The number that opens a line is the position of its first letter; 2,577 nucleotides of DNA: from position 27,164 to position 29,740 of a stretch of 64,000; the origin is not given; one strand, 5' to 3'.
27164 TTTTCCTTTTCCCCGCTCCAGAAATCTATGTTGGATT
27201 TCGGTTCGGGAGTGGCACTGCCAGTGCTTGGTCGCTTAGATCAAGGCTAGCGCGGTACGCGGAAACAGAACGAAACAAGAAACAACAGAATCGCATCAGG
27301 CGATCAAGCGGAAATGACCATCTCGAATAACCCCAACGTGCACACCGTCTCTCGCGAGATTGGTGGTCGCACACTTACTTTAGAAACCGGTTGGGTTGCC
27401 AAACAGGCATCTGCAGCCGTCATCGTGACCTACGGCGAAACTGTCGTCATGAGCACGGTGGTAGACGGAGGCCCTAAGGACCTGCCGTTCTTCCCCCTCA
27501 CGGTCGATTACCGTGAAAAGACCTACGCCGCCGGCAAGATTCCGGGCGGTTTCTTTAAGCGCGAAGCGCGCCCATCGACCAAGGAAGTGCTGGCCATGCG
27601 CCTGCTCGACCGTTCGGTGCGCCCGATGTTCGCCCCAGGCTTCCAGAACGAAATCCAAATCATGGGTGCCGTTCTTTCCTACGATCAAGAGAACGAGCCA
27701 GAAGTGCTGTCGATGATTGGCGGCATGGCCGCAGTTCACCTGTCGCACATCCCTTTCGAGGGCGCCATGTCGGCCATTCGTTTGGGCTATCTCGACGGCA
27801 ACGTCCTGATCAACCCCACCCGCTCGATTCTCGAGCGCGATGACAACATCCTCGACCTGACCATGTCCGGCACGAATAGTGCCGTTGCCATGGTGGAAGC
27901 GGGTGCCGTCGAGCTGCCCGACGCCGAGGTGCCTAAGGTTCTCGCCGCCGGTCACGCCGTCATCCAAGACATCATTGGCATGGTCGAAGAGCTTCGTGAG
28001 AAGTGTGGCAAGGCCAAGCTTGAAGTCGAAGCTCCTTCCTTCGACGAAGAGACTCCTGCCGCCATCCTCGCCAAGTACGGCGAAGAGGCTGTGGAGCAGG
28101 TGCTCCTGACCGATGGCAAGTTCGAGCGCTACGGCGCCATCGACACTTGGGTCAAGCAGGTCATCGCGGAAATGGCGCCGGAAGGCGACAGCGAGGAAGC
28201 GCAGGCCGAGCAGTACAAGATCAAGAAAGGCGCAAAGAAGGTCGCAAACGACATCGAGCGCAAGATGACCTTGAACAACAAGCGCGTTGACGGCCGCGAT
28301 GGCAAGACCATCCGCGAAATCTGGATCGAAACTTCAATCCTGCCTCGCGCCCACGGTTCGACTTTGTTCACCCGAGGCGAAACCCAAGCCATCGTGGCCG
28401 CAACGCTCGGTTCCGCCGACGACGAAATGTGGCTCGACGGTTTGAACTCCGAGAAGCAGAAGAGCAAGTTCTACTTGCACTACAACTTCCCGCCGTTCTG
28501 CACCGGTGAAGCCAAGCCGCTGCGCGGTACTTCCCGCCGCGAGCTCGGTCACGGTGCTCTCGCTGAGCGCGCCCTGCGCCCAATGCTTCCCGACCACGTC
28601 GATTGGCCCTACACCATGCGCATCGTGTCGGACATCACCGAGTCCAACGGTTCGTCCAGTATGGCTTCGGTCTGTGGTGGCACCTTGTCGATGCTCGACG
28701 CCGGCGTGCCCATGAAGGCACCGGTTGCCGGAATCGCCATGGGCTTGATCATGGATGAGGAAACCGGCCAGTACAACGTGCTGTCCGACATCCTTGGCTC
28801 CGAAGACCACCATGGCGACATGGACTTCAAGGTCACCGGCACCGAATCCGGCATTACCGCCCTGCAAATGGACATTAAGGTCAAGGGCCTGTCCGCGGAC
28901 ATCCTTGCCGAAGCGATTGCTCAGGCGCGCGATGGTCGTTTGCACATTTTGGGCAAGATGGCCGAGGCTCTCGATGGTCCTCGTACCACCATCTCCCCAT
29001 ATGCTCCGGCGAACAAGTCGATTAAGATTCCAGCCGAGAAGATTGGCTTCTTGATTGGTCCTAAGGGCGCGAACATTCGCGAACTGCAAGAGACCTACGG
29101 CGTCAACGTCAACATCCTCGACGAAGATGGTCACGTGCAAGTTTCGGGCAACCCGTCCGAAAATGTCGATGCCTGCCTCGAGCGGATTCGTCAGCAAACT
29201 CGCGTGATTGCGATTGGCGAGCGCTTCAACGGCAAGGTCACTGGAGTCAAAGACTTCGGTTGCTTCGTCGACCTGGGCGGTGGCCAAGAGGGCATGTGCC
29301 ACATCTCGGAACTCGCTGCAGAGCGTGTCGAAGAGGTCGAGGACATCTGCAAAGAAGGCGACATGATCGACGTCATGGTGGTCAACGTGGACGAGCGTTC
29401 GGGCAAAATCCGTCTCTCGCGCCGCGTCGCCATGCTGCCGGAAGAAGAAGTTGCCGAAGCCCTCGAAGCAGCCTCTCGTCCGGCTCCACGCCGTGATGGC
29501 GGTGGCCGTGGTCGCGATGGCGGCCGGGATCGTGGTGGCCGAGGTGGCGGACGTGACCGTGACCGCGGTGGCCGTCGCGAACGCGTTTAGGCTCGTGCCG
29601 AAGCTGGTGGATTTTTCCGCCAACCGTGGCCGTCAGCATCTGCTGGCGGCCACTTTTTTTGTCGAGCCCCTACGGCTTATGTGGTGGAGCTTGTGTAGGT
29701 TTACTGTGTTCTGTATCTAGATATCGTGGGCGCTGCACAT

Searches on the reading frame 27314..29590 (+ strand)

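Call 6: search_protein_families(library=pfam, proteins=[window:27314-29590:+])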
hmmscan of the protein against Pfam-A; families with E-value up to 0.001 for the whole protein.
window:27314-29590:+ (758 aa): 5 families
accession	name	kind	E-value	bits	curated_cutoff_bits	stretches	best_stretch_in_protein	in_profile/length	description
PF01138.27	RNase_PH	-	6.5e-50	169.3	25.5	2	333-466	2-130/130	3' exoribonuclease family, domain 1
PF00575.29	S1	-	1.8e-18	67.1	22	1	633-704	3-74/74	S1 RNA binding domain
PF00013.35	KH_1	-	7.7e-17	61.3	21.5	1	569-627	3-66/66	KH domain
PF03725.20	RNase_PH_C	-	6.9e-16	58.4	20.8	2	470-540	2-66/67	3' exoribonuclease family, domain 2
PF03726.19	PNPase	-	3.5e-07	31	24.6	1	254-329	8-81/81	Polyribonucleotide nucleotidyltransferase, RNA binding domain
